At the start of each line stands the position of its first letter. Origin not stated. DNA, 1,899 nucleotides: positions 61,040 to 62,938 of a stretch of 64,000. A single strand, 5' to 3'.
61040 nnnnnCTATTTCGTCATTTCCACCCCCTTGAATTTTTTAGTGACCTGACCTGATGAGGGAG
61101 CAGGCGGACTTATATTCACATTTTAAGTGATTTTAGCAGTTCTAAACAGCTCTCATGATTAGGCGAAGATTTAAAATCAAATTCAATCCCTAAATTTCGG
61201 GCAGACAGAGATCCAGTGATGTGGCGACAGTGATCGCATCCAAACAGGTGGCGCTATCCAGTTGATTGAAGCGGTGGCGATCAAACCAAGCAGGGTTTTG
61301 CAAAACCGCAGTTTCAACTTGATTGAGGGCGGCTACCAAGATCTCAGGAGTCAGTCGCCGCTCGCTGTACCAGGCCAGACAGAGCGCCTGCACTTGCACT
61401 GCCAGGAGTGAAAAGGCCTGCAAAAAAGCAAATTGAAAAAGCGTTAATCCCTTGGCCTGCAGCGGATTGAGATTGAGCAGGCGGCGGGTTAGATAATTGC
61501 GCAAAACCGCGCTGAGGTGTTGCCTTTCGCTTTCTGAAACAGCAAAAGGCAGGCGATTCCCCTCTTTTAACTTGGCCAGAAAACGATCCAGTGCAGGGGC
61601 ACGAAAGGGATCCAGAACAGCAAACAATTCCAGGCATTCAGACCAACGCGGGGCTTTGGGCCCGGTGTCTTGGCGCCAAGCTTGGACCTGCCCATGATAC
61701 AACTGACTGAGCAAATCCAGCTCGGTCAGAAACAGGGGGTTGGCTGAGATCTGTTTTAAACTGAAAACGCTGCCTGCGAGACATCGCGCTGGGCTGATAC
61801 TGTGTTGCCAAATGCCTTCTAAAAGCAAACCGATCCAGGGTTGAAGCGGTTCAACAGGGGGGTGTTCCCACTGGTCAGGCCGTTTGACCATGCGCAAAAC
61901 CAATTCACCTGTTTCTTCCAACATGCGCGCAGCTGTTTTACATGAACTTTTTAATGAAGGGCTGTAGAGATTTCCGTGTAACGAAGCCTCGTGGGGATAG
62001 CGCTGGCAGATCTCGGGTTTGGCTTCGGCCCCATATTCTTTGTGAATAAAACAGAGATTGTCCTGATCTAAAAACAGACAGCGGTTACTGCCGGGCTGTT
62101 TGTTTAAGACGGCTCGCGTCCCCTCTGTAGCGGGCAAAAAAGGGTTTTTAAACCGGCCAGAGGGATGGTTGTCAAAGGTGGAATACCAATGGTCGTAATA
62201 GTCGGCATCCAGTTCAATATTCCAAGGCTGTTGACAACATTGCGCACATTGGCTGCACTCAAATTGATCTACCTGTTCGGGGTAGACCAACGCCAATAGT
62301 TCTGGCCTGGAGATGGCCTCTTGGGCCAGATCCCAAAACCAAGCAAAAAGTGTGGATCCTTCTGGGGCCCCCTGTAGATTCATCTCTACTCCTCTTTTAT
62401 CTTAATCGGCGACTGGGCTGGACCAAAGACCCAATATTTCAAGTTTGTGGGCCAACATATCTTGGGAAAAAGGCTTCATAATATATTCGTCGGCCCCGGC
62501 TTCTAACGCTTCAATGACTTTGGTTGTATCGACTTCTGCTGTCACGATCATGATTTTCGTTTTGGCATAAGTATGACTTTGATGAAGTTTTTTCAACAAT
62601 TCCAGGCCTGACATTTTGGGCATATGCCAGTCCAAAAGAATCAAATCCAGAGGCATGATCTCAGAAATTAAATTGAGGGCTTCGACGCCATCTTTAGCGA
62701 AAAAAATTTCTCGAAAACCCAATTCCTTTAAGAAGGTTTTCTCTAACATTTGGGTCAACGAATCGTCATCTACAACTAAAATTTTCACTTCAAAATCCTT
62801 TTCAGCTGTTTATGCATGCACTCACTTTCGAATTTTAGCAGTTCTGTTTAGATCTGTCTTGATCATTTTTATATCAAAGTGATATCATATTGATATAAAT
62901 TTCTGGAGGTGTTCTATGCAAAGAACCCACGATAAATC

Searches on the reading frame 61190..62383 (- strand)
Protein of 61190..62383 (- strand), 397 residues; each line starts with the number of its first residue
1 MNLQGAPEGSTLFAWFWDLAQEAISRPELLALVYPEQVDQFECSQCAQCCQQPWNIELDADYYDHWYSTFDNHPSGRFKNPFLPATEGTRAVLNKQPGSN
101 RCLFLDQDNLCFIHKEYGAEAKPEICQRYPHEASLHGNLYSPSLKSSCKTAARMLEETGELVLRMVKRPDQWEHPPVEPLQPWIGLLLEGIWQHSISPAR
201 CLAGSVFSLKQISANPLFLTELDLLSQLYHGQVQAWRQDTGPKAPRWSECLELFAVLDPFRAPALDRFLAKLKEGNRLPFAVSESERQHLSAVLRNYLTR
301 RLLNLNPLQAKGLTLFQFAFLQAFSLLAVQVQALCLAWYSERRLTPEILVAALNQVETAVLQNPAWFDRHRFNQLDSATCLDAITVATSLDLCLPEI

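Call 72: search_protein_families(library=pfam, proteins=[window:61190-62383:-], max_evalue=0.00001)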
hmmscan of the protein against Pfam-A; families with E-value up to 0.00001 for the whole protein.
window:61190-62383:- (397 aa): 1 family
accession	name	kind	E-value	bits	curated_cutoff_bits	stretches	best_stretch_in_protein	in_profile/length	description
PF03692.20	CxxCxxCC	-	4.1e-06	27.8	23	1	42-132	1-72/85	Putative zinc- or iron-chelating domain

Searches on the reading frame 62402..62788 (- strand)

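Call 77: search_protein_families(library=pfam, proteins=[window:62402-62788:-], max_evalue=0.1)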
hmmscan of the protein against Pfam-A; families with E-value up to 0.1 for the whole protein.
window:62402-62788:- (128 aa): 2 families
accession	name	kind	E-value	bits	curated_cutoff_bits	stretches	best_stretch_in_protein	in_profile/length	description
PF00072.30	Response_reg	-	5.7e-28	97.8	30.2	1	3-116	1-110/111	Response regulator receiver domain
PF24896.1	Receiver_CRE1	-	0.028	15.1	27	1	62-116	80-131/136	AHK4/CRE1/WOL first receiver domain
